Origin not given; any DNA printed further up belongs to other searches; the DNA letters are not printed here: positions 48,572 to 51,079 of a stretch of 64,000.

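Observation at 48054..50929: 7TM - HD-GYP - histidine kinase fusion sensor with cognate LuxR-type regulator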

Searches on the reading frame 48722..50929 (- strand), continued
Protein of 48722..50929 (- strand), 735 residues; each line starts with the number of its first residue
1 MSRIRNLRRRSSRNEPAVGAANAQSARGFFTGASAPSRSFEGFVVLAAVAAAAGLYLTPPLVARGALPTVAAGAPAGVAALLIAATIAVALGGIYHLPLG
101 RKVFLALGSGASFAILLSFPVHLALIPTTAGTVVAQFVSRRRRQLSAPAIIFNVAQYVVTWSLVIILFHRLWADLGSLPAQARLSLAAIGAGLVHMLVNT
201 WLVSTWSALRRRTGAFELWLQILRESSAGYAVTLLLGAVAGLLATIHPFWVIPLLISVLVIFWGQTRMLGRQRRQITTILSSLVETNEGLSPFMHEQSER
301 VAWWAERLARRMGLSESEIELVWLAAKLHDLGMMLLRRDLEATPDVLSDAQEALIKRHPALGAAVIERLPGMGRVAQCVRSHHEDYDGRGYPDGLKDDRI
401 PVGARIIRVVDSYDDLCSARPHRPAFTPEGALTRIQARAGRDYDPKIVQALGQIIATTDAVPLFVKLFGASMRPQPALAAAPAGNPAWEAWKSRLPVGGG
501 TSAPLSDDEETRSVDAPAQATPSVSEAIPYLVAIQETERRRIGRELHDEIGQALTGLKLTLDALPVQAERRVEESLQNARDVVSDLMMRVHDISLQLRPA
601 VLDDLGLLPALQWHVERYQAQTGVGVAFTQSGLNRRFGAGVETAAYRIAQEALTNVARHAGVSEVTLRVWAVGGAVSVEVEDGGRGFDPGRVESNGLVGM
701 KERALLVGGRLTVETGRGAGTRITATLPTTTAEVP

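Call 7: search_solved_structures(query=window:48722-50929:-, max_evalue=0.001, show_alignments=3)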
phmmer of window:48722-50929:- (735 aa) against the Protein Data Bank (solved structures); distinct sequences matched with E-value up to 0.001: 15.
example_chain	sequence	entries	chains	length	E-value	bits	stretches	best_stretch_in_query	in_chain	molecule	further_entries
5z7c_A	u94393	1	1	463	2.7e-28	102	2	285-452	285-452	3'3'-cGAMP-specific phosphodiesterase 3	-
4r8z_A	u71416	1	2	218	6.4e-22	80.9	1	301-459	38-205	Cyclic di-GMP phosphodiesterase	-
4mcw_A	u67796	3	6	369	1.3e-19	73.3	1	293-448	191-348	Metal dependent phosphohydrolase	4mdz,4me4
9rbz_A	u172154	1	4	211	6.6e-18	67.6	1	271-458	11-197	HD domain/sensory box protein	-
9rc0_A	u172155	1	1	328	1.6e-17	66.4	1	271-458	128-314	HD domain/sensory box protein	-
4gt8_A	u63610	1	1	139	1.2e-09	40.3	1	638-729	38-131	Sensor protein vraS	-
7ssj_A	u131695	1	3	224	4e-08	35.3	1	523-730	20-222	Sensor histidine kinase DesK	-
3gig_A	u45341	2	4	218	4.8e-08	35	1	524-730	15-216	Sensor histidine kinase desK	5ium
3zxo_A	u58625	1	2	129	2.1e-07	32.9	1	643-722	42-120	REDOX SENSOR HISTIDINE KINASE RESPONSE REGULATOR DEVS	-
3ehf_A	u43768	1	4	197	2.2e-07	32.9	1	536-730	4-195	Sensor kinase (YocF protein)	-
8sbm_A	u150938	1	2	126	3.9e-07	32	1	643-722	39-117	GAF domain-containing protein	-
3gie_A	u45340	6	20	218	6.5e-07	31.3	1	524-730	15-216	Sensor histidine kinase desK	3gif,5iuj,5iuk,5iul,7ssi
3ehh_A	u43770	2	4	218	4.2e-06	28.6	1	524-730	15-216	Sensor kinase (YocF protein)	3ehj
3zxq_A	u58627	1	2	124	3e-05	25.8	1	645-726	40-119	HYPOXIA SENSOR HISTIDINE KINASE RESPONSE REGULATOR DOST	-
3ehg_A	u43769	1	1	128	0.00096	20.8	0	649-730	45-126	Sensor kinase (YocF protein)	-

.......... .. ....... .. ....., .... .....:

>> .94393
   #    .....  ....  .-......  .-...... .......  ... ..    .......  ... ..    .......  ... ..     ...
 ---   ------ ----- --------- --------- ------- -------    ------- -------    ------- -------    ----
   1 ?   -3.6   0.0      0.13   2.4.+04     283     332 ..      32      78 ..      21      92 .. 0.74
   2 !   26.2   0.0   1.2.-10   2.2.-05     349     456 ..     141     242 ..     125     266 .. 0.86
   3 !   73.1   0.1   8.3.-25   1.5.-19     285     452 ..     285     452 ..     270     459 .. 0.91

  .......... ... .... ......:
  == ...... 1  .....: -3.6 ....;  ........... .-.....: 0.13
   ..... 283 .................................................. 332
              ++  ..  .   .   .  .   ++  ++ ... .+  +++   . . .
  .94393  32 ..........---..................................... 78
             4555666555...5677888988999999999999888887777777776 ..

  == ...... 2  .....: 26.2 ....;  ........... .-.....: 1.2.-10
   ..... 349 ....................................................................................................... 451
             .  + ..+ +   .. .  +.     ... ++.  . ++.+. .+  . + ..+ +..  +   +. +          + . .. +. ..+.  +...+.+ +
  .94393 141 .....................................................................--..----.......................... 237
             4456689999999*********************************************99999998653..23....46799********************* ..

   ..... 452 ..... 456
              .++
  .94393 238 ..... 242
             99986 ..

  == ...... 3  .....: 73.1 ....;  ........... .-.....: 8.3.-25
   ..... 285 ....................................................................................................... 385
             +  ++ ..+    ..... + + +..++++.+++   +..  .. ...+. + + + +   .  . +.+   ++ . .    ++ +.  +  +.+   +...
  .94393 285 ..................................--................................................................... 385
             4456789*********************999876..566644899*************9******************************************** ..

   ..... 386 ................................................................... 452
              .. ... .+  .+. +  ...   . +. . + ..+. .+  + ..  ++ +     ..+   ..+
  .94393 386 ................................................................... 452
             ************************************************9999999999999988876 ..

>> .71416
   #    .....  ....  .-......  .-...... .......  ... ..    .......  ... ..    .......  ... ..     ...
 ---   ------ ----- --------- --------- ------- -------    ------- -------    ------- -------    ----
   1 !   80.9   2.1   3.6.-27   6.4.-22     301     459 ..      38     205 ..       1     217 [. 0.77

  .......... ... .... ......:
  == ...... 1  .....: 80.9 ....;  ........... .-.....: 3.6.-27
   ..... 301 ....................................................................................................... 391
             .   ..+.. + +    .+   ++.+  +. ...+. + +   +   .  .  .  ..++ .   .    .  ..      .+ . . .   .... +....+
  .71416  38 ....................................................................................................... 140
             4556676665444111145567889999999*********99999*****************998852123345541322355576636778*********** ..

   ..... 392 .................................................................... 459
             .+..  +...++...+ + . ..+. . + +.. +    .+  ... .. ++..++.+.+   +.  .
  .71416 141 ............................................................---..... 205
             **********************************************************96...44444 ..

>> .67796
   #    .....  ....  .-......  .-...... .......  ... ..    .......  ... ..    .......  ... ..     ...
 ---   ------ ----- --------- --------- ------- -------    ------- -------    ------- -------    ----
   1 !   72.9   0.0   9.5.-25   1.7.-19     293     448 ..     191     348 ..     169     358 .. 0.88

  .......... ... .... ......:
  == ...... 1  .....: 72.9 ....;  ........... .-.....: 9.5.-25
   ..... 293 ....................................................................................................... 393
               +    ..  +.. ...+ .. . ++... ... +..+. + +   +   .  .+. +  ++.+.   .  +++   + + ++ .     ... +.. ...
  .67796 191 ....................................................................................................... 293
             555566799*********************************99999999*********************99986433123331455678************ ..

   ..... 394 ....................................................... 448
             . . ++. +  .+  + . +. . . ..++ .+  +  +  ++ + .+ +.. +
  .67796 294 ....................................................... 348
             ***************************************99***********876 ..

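Call 11: find_related_loci(query=window:48722-50929:-, collection=genome_contigs, flank=8000)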
Query window:48722-50929:- (735 aa) in genome_contigs; peptide patterns used: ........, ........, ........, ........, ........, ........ (x = any residue, [..] = any of these).
151 stretches matched a pattern; 7 encode a relative of the query (tblastn E <= 1e-3); 7 distinct loci.
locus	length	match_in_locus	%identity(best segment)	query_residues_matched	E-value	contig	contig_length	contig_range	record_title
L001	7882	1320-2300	29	132-453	1e-35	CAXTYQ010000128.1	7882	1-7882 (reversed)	MAG TPA_asm: uncultured Acidobacteriaceae bacterium isolate public_SRR2387885_metawrap_bin.6 genome assembly, contig: pu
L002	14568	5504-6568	29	104-449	2e-30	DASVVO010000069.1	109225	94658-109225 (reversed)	MAG TPA_asm: Pyrinomonadaceae bacterium isolate SMAG_U3345 k141_438378, whole genome shotgun sequence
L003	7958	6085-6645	34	281-456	2e-30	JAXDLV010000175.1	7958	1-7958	MAG: Chloroflexota bacterium isolate BP_626 scaffold_1739873, whole genome shotgun sequence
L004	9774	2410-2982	31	272-459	5e-30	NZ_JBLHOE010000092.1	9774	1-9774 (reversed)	MAG: Sulfurimonas sp. isolate 3300055726_18 Ga0535650_0012356, whole genome shotgun sequence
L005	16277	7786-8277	35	296-457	1e-26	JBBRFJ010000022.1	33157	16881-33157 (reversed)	MAG: Burkholderiales bacterium isolate Co_metawrap_2560 Cmw_2560_k141_281186_length_33157_cov_32.7058, whole genome shot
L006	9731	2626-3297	32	518-728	6e-24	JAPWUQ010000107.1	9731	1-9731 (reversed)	MAG: Anaerolineae bacterium isolate RSWS7 scaffold_1529_c1, whole genome shotgun sequence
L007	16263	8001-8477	34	297-453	5e-23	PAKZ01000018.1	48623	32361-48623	MAG: Ahrensia sp. isolate SAT55 MHASMcontig_1561102, whole genome shotgun sequence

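Call 12: find_encoding_contigs(protein=P0004, flank=6000, max_places=2)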
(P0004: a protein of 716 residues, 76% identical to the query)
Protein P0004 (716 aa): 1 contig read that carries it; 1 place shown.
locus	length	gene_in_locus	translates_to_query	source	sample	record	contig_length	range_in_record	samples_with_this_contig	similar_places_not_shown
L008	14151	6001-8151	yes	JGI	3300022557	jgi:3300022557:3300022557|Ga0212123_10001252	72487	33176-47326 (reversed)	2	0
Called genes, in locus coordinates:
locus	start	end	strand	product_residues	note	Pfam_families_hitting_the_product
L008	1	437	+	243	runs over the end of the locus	PF12146:Hydrolase_4 (faint), PF20408:Abhydrolase_11, PF01738:DLH (weak), PF12695:Abhydrolase_5 (weak)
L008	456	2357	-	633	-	PF00009:GTP_EFTU, PF01926:MMR_HSR1 (weak), PF22042:EF-G_D2 (weak), PF03144:GTP_EFTU_D2, PF00679:EFG_C, PF21018:BipA_C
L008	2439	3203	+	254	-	-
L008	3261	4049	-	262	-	PF00072:Response_reg, PF00196:GerE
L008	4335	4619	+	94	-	-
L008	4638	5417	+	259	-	PF05853:BKACE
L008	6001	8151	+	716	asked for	PF13487:HD_5, PF01966:HD, PF07730:HisKA_3, PF13581:HATPase_c_2 (weak), PF02518:HATPase_c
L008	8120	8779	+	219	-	PF00072:Response_reg, PF08281:Sigma70_r4_2 (weak), PF00196:GerE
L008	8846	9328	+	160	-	PF01741:MscL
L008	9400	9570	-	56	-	-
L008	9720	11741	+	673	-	PF00069:Pkinase, PF07714:PK_Tyr_Ser-Thr, PF03793:PASTA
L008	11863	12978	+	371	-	PF01266:DAO, PF07992:Pyr_redox_2 (faint), PF13450:NAD_binding_8 (weak)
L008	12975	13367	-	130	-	-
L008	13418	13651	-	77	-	-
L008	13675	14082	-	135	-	PF01740:STAS, PF13466:STAS_2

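Call 13: find_encoding_contigs(protein=P0009, flank=6000, max_places=2)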
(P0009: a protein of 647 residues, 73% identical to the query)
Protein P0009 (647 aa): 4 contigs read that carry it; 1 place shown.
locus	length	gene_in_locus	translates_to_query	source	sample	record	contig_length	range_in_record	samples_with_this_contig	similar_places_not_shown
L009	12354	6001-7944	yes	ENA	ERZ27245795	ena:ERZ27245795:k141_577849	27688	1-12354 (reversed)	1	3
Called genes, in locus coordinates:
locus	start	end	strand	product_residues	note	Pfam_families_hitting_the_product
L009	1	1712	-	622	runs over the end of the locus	PF00009:GTP_EFTU, PF01926:MMR_HSR1 (weak), PF22042:EF-G_D2, PF03144:GTP_EFTU_D2, PF00679:EFG_C, PF21018:BipA_C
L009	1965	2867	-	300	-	PF07690:MFS_1, PF13347:MFS_2 (weak), PF07690:MFS_1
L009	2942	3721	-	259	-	PF00072:Response_reg, PF00196:GerE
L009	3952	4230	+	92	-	-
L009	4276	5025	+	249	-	PF05853:BKACE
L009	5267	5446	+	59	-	-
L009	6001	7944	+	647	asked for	PF20972:MASE9 (weak), PF13487:HD_5, PF01966:HD, PF07730:HisKA_3, PF13581:HATPase_c_2 (weak), PF02518:HATPase_c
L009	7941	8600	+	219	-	PF00072:Response_reg, PF08281:Sigma70_r4_2 (weak), PF00196:GerE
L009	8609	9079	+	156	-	PF01741:MscL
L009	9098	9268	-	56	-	-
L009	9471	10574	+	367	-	PF01266:DAO, PF07992:Pyr_redox_2 (faint), PF13450:NAD_binding_8 (weak)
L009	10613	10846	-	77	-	-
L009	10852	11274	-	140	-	PF01740:STAS, PF13466:STAS_2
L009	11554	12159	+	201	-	PF01161:PBP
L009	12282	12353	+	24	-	?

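Call 14: find_encoding_contigs(protein=P0015, flank=6000, max_places=2)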
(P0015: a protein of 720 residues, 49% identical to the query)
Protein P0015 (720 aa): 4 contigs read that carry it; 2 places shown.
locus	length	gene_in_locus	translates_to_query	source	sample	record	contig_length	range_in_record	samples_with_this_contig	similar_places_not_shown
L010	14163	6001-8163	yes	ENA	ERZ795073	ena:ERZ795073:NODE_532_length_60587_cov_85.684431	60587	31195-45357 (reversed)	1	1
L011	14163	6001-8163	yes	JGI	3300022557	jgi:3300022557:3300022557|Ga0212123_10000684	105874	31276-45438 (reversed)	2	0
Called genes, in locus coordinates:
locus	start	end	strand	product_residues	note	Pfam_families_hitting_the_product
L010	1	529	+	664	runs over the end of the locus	PF02653:BPD_transp_2, PF00005:ABC_tran, PF13304:AAA_21 (faint), PF12399:BCA_ABC_TP_C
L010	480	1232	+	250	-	PF00005:ABC_tran, PF13304:AAA_21 (faint)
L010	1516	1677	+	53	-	-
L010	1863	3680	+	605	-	PF01807:Zn_ribbon_DnaG, PF08275:DNAG_N, PF01751:Toprim, PF13155:Toprim_2, PF13362:Toprim_3, PF13662:Toprim_4, PF10410:DnaB_bind, PF08278:DnaG_DnaB_bind (faint)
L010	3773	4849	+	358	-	PF03979:Sigma70_r1_1, PF00140:Sigma70_r1_2, PF04542:Sigma70_r2, PF04539:Sigma70_r3, PF04545:Sigma70_r4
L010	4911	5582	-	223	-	PF00072:Response_reg, PF00486:Trans_reg_C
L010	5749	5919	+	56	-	-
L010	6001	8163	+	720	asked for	PF13487:HD_5, PF01966:HD, PF07730:HisKA_3, PF13581:HATPase_c_2 (weak), PF02518:HATPase_c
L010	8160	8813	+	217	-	PF00072:Response_reg, PF00196:GerE, PF08281:Sigma70_r4_2 (weak)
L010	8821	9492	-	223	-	PF00072:Response_reg, PF00196:GerE, PF08281:Sigma70_r4_2 (weak), PF13384:HTH_23 (faint)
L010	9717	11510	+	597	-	-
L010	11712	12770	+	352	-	PF02615:Ldh_2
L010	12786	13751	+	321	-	PF00491:Arginase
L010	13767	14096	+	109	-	PF01588:tRNA_bind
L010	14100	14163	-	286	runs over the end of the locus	PF00892:EamA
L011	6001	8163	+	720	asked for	PF13487:HD_5, PF01966:HD, PF07730:HisKA_3, PF13581:HATPase_c_2 (weak), PF02518:HATPase_c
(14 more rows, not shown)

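Call 15: find_encoding_contigs(protein=P0014, flank=6000, max_places=2)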
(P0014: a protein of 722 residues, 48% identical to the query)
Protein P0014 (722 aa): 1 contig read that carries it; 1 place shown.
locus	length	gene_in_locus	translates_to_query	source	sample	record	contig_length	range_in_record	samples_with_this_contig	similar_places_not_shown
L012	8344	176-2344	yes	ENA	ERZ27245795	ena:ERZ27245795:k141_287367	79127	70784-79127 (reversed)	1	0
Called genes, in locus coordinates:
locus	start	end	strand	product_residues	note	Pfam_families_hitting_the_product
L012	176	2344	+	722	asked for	PF13487:HD_5, PF01966:HD, PF07730:HisKA_3, PF02518:HATPase_c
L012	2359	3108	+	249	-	PF00730:HhH-GPD, PF00633:HHH, PF10576:EndIII_4Fe-2S (faint)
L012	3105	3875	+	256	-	PF00106:adh_short, PF13561:adh_short_C2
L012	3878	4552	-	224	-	PF00730:HhH-GPD, PF00633:HHH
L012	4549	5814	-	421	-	PF13088:BNR_2 (faint)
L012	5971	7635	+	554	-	PF01019:G_glu_transpept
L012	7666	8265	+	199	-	PF00334:NDK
